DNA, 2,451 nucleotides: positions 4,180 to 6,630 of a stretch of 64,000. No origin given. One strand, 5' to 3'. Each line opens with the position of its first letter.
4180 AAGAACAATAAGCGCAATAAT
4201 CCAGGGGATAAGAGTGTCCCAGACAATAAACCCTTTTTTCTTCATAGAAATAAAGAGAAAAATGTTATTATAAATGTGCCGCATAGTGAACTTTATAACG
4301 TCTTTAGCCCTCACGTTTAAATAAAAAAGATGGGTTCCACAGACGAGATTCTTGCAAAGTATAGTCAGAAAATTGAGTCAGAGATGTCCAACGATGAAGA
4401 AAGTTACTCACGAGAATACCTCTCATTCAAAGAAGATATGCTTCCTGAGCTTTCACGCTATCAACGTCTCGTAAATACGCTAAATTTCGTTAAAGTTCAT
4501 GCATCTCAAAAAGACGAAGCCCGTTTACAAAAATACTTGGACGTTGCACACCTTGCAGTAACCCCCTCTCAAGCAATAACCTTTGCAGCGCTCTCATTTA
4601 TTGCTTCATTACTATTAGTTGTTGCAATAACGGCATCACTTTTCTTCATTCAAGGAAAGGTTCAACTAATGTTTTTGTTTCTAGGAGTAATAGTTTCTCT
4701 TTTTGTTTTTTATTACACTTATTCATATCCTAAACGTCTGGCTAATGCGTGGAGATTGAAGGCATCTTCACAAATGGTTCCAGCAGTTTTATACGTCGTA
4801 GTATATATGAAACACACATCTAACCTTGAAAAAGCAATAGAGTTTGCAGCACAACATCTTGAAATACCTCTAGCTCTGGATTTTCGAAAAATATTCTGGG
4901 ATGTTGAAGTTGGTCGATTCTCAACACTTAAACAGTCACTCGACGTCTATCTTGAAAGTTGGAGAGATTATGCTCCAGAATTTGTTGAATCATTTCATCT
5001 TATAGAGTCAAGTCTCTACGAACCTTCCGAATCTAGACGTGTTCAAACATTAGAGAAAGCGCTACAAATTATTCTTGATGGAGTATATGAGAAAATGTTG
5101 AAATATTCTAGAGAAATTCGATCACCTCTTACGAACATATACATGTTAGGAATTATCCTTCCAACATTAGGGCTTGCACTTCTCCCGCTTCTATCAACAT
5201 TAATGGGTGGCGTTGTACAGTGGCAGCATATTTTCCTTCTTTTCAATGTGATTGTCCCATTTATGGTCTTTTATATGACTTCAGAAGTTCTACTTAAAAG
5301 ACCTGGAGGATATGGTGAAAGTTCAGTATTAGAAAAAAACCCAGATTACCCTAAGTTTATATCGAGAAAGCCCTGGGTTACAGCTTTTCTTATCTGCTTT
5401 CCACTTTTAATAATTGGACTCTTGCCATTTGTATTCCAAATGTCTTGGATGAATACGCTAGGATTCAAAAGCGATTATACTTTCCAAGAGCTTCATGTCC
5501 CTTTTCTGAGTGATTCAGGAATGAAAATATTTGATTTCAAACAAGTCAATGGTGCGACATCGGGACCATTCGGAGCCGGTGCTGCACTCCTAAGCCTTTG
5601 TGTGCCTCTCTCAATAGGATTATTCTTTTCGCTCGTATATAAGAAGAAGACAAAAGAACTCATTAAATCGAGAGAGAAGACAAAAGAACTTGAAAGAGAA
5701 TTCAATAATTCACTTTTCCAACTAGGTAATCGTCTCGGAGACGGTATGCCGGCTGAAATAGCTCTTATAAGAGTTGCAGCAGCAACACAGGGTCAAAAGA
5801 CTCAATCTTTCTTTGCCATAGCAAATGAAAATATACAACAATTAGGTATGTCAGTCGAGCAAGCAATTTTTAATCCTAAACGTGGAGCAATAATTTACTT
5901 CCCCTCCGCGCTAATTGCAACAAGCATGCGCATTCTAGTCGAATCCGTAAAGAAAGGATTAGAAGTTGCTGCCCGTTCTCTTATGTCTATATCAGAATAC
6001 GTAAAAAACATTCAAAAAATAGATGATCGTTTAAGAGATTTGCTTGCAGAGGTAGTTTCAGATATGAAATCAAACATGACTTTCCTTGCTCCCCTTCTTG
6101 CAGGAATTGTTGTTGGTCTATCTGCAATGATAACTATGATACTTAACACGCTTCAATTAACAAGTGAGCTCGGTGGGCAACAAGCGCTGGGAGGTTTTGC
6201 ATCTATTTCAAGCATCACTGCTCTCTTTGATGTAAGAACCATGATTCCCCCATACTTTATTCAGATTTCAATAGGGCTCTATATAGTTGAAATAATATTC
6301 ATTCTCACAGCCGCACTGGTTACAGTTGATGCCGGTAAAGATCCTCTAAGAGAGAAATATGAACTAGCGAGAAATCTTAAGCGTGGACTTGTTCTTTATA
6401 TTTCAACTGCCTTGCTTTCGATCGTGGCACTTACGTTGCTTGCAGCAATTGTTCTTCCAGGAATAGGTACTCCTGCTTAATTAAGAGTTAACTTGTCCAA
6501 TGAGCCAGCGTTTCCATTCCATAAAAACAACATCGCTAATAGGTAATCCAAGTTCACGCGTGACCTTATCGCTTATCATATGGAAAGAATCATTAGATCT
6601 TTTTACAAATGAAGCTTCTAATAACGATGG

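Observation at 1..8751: Type IV pilus-like locus with six tandem class III-signal-peptide genes of very different sizes, including a Cys-rich one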

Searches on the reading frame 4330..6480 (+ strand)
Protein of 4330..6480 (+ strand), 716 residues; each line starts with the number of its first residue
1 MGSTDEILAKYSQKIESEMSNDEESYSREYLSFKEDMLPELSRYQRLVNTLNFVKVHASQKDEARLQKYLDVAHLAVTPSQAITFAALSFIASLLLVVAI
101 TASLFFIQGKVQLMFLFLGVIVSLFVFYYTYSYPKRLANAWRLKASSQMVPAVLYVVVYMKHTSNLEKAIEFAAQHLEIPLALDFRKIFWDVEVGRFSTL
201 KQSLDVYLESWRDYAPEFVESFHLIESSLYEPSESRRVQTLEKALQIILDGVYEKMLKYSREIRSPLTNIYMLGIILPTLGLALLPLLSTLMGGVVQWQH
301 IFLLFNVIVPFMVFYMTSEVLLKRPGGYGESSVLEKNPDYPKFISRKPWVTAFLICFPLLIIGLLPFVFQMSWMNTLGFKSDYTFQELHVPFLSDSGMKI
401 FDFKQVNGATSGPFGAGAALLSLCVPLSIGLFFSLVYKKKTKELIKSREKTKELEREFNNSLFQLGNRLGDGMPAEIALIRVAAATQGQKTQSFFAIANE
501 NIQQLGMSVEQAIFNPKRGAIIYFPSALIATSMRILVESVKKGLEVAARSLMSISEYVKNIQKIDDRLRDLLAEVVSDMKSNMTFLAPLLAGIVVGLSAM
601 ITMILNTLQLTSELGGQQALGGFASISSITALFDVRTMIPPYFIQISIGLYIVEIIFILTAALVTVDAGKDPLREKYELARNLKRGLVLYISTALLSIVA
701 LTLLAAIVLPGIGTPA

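Call 3: search_protein_families(library=pfam, proteins=[window:4330-6480:+], max_evalue=0.1)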
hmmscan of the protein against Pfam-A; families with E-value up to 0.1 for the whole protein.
window:4330-6480:+ (716 aa): 1 family
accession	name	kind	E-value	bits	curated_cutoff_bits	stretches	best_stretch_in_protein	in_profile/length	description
PF20990.2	DUF2207_C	-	0.0091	16.2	33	0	81-130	134-187/247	Predicted membrane protein (DUF2207) C-terminal domain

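Call 9: search_solved_structures(query=window:4330-6480:+, max_evalue=10)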
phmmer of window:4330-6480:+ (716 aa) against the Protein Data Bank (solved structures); distinct sequences matched with E-value up to 10: 3.
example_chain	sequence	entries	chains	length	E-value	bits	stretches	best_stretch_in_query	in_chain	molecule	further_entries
9s7t_B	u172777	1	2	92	0.34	12.5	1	236-290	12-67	DBS5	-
5z16_A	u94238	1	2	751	1.3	10.6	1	537-601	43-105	Isocitrate dehydrogenase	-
6wvs_A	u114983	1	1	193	4.3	8.9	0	527-579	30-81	DeNovoTIM15 hyperstable de novo TIM barrel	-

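Call 10: search_protein_families(library=ncbifam, proteins=[window:4330-6480:+], max_evalue=0.1)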
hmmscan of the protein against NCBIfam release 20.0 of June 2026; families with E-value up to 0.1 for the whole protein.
window:4330-6480:+ (716 aa): 0 families

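Call 12: find_homologous_proteins(query=window:4330-6480:+)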
Query window:4330-6480:+ (716 aa): 2975 proteins with E <= 0.001 among 8000 candidates; the best 120 are listed.
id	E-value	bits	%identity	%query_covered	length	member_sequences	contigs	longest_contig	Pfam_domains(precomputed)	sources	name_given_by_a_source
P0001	0.0e+0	1524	98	100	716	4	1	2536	-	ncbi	-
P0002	0.0e+0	1374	87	100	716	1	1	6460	-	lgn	-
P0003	0.0e+0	1136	73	97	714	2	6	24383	-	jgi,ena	-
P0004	0.0e+0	1134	72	99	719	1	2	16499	-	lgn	-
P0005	0.0e+0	1131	71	99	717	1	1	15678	-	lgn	-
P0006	0.0e+0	1125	70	100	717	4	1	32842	-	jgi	jgi:Flp pilus assembly protein TadB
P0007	0.0e+0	1123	71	100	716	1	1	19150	-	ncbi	-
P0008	0.0e+0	1122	71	100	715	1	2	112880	-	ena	-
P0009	0.0e+0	1120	72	97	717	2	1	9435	-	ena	-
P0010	0.0e+0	1111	71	100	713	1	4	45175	-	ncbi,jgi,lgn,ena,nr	ncbi:hypothetical protein AUJ84_00945 [Candidatus Pacearchaeota archaeon CG1_02_32_132]|nr:MAG: hypo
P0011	0.0e+0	1110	70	100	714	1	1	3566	-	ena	-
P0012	0.0e+0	1110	71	100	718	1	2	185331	-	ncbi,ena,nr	ncbi:MAG: hypothetical protein IIA87_00425 [Nanoarchaeota archaeon]|nr:hypothetical protein [Nanoarc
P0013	0.0e+0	1108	70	100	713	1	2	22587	-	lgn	-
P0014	0.0e+0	1106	70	99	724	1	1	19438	-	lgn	-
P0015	0.0e+0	1105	70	97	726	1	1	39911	-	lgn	-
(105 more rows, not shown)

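Call 29: search_solved_structures(query=A1, max_evalue=10, show_alignments=2)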
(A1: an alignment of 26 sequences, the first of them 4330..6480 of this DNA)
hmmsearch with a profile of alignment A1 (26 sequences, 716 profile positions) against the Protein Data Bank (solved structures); distinct sequences matched with E-value up to 10: 2.
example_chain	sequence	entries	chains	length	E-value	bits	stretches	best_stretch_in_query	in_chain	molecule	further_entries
9qlv_A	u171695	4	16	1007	1.1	10.8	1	341-399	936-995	Disease resistance protein ADR2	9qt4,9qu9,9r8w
8up5_P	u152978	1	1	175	1.1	10.7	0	178-222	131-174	KEOPS complex subunit Pcc1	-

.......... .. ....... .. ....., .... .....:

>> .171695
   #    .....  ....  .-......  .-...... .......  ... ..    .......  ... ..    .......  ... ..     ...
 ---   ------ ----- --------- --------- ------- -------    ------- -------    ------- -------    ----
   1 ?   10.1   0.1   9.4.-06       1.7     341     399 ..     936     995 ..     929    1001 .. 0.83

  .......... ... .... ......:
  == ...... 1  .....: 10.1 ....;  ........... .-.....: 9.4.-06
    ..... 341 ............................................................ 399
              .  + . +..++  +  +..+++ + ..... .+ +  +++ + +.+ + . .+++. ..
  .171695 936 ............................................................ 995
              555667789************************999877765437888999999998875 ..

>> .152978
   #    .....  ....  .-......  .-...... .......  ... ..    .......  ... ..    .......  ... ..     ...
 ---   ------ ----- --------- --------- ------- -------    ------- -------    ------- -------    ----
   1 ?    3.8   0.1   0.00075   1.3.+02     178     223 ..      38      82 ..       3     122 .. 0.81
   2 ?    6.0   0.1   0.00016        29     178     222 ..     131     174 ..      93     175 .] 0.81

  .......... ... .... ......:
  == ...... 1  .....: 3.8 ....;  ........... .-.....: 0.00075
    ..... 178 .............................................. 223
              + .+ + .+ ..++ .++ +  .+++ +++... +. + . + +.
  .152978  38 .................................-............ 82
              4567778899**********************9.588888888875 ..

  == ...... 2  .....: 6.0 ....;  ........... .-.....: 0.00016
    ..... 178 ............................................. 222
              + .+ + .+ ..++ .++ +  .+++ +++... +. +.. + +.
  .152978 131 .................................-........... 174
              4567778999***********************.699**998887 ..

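Call 40: search_protein_representatives(alignment_id=A1)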
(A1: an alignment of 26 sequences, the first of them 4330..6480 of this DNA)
Query: 26 sequences, 716 profile positions. Proteins with E-value up to 0.001 (for the whole library): 1160; up to 1e-10: 841; up to 1e-30: 466. The best 150 are listed.
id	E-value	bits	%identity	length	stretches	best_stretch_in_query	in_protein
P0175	0.0e+00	1057.3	-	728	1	2-713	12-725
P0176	3.4e-213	726.5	-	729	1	4-708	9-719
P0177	2.3e-210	717.1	-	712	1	4-714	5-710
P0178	1.3e-207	708.1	-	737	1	4-715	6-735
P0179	3.9e-192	656.9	-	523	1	335-715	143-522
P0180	1.5e-186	638.4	-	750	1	5-708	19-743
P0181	2.1e-186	637.9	-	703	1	18-709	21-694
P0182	9.5e-184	629.2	-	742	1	3-715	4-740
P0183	2.6e-182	624.4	-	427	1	286-714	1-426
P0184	2.2e-181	621.3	-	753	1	1-708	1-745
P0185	5.4e-177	606.8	-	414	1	6-407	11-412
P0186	3.7e-173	594.1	-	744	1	5-714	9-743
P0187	2.5e-172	591.4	-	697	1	21-710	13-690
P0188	1.1e-171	589.3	-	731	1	10-713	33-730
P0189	9.7e-171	586.1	-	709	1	1-709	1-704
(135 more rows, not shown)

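Call 42: search_protein_families(library=pfam, alignment_id=A2, max_evalue=0.05)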
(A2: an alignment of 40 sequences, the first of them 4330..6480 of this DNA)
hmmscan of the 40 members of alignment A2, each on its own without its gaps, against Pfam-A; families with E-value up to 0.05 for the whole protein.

A. member 1, window:4330-6480:+ (716 aa): 1 family
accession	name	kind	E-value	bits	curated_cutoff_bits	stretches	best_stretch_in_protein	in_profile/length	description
PF20990.2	DUF2207_C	-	0.0091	16.2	33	0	81-130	134-187/247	Predicted membrane protein (DUF2207) C-terminal domain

B. families by the number of members that match (of 40 scanned): 12 families
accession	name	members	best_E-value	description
PF00482.28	T2SSF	19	3.2e-10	Type II secretion system (T2SS), protein F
PF20990.2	DUF2207_C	6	4.8e-05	Predicted membrane protein (DUF2207) C-terminal domain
PF09548.15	Spore_III_AB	3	0.0014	Stage III sporulation protein AB (spore_III_AB)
PF20572.3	DUF6781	1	0.0065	Family of unknown function (DUF6781)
PF20237.3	DUF6594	1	0.0067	Family of unknown function (DUF6594)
PF08320.17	PIG-X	1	0.016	PIG-X / PBN1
PF06305.16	LapA_dom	1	0.018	Lipopolysaccharide assembly protein A domain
PF11021.13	DUF2613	1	0.031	Protein of unknown function (DUF2613)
PF24563.1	KH_Mug60-KHD4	1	0.032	Mug60/KHD4 KH type I domain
PF04246.17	RseC_MucC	1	0.036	Positive regulator of sigma(E), RseC/MucC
PF04513.17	Baculo_PEP_C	1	0.047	Baculovirus polyhedron envelope protein, PEP, C terminus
PF04286.17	DUF445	1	0.049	Protein of unknown function (DUF445)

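Call 43: search_solved_structures(query=A2, max_evalue=10, show_alignments=2)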
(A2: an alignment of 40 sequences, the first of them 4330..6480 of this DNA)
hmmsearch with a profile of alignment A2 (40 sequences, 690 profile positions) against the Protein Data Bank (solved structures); distinct sequences matched with E-value up to 10: 5.
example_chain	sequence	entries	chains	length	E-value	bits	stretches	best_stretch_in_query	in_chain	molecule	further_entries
2vmb_A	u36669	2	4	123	0.081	14.4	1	438-491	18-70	GENERAL SECRETION PATHWAY PROTEIN F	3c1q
2vma_A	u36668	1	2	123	0.081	14.4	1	438-491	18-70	GENERAL SECRETION PATHWAY PROTEIN F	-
7x9c_R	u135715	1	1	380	0.11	13.9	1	334-440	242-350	Neuropeptide Y receptor type 4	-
7txi_A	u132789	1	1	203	1.7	10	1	522-575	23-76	Probable flagellin 1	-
5hhe_D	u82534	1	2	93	8.3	7.7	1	8-59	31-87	Beclin-1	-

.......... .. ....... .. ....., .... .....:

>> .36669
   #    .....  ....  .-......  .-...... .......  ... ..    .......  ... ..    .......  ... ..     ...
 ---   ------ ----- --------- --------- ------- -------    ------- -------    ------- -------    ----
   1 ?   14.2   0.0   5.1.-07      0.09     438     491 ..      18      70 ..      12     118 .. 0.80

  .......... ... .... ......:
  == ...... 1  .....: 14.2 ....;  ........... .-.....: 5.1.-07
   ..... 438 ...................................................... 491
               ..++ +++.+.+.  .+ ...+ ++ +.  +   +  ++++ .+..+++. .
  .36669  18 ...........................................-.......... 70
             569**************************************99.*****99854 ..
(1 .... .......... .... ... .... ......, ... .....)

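Call 71: predict_structure(alignment_id=A1)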
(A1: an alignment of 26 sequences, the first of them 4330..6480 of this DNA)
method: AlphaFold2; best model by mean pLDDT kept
length: 716 residues; sequences in the alignment: 26
mean_pLDDT: 71.3   pTM: 0.61
mean pLDDT of the five models: 71.3, 69.2, 69.0, 64.4, 58.7
residues with pLDDT >= 90: 0; 70-90: 429; 50-70: 261; < 50: 26
segments of 3 or more residues with pLDDT < 50: 19-23, 324-329, 618-624, 713-716
pLDDT, mean of each block of 10 residues (from residue 1): 64 59 52 61 73 71 79 75 83 85 79 71 77 74 69 74 76 71 80 77 83 80 86 78 76 60 57 63 68 69 71 62 47 66 80 87 79 60 58 58 63 74 86 85 75 75 74 79 80 84 84 81 72 69 56 58 57 60 74 79 70 53 48 66 81 79 64 77 85 83 69 45
secondary structure, 60 per line:
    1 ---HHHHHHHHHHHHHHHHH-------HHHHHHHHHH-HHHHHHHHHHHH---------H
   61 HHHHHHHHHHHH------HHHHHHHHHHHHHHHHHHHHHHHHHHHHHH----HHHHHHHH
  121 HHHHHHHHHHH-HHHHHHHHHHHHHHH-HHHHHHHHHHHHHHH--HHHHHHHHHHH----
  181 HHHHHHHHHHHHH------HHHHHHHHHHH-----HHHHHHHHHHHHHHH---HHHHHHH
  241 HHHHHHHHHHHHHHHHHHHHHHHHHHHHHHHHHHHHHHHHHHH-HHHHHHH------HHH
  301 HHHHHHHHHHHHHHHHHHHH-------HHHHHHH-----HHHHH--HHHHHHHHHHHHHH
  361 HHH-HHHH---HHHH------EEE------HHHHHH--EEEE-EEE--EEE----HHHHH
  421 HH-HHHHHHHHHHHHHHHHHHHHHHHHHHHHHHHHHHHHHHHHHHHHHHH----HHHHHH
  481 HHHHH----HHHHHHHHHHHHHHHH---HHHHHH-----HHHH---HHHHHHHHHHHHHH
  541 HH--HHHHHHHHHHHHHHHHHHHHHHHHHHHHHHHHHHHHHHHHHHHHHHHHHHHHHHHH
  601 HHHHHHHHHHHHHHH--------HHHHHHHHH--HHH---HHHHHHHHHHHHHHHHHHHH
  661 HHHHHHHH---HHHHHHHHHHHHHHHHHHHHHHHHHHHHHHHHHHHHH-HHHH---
elements in order (helices of 4 or more, strands of 3 or more residues): H4-20 H28-37 H39-50 H60-72 H79-108 H113-131 H133-147 H149-163 H166-176 H181-193 H200-210 H216-230 H234-283 H285-291 H298-320 H328-334 H340-344 H347-363 H365-368 H372-375 E382-384 H391-396 E399-402 E404-406 E409-411 H416-422 H424-470 H475-485 H490-505 H509-514 H520-523 H527-542 H545-615 H624-632 H641-668 H672-708 H710-713

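Call 74: fold_search(model_id=the predicted structure, library=pdb)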
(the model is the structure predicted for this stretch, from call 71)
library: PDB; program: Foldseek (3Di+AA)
matches with E <= 10: 197; with E <= 0.001: 0
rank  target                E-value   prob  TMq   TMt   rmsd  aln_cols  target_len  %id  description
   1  6xr1                  1.7e-01  0.15  0.10  0.12  32.7       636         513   11  Computationally designed right-handed alpha/alpha single-chain toroid with 9 repeats (released 2021-07-14)
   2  6o3e_B                1.7e-01  0.15  0.10  0.12  28.1       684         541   10  mouse aE-catenin 82-883 (released 2019-11-13)
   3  4igg_B                4.5e-01  0.12  0.10  0.10  28.2       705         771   10  Full-length human alpha-catenin crystal structure (released 2012-12-26)
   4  9nu4_A                4.7e-01  0.08  0.10  0.11  27.5       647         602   10  Structure of MurJ in complex with single gene lysis protein from phage M (released 2026-02-11)
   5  8xq4                  5.1e-01  0.14  0.10  0.08  26.0       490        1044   12  Structure of the sea urchin spSLC9C1 in state-2 w/o cAMP protomer (released 2024-07-17)
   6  6o3e_A                5.3e-01  0.11  0.10  0.13  28.3       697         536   10  mouse aE-catenin 82-883 (released 2019-11-13)
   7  6qxa_D                5.3e-01  0.07  0.10  0.09  32.9       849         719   11  Structure of membrane bound pyrophosphatase from Thermotoga maritima in complex with imidodiphosphate and N-[(2-amino- (released 2019-04-10)
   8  6qxa_B                5.9e-01  0.08  0.10  0.10  31.8       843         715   10  Structure of membrane bound pyrophosphatase from Thermotoga maritima in complex with imidodiphosphate and N-[(2-amino- (released 2019-04-10)
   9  5nbg_A                9.1e-01  1.00  0.13  0.69   3.2       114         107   18  Structure of the cytoplasmic domain I of OutF in the D. dadantii type II secretion system (released 2018-03-21)
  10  4ja3_A                9.8e-01  0.06  0.09  0.12  26.8       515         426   12  Partially occluded inward open conformation of the xylose transporter XylE from E. coli (released 2013-05-01)
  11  9mvz_D                1.1e+00  0.03  0.08  0.07  62.2       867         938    8  Tripartite complex of MmpL5-S5-AcpM from Mycolicibacterium smegmatis (released 2025-07-30)
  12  2whn_A                1.1e+00  1.00  0.12  0.66   3.1       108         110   18  N-terminal domain from the PilC type IV pilus biogenesis protein (released 2010-05-19)
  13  2vmb_B                1.1e+00  0.99  0.13  0.65   3.5       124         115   17  The three-dimensional structure of the cytoplasmic domains of EpsF from the Type 2 Secretion System of Vibrio cholerae (released 2009-02-10)
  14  2vmb_A                1.2e+00  0.99  0.13  0.63   3.4       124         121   17  The three-dimensional structure of the cytoplasmic domains of EpsF from the Type 2 Secretion System of Vibrio cholerae (released 2009-02-10)
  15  4ja3_B                1.2e+00  0.06  0.08  0.11  27.1       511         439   11  Partially occluded inward open conformation of the xylose transporter XylE from E. coli (released 2013-05-01)
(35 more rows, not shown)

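Call 89: find_encoding_contigs(protein=P0002, flank=10000, max_places=2)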
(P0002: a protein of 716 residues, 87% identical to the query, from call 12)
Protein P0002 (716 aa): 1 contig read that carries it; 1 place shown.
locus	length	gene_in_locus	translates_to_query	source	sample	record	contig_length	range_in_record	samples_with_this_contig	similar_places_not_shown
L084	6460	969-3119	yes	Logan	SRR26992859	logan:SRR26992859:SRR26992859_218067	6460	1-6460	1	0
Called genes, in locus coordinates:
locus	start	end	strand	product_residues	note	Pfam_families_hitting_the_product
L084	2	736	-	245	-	?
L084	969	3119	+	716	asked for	-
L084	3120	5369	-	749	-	PF00437:T2SSE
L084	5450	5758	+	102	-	-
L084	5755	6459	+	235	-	?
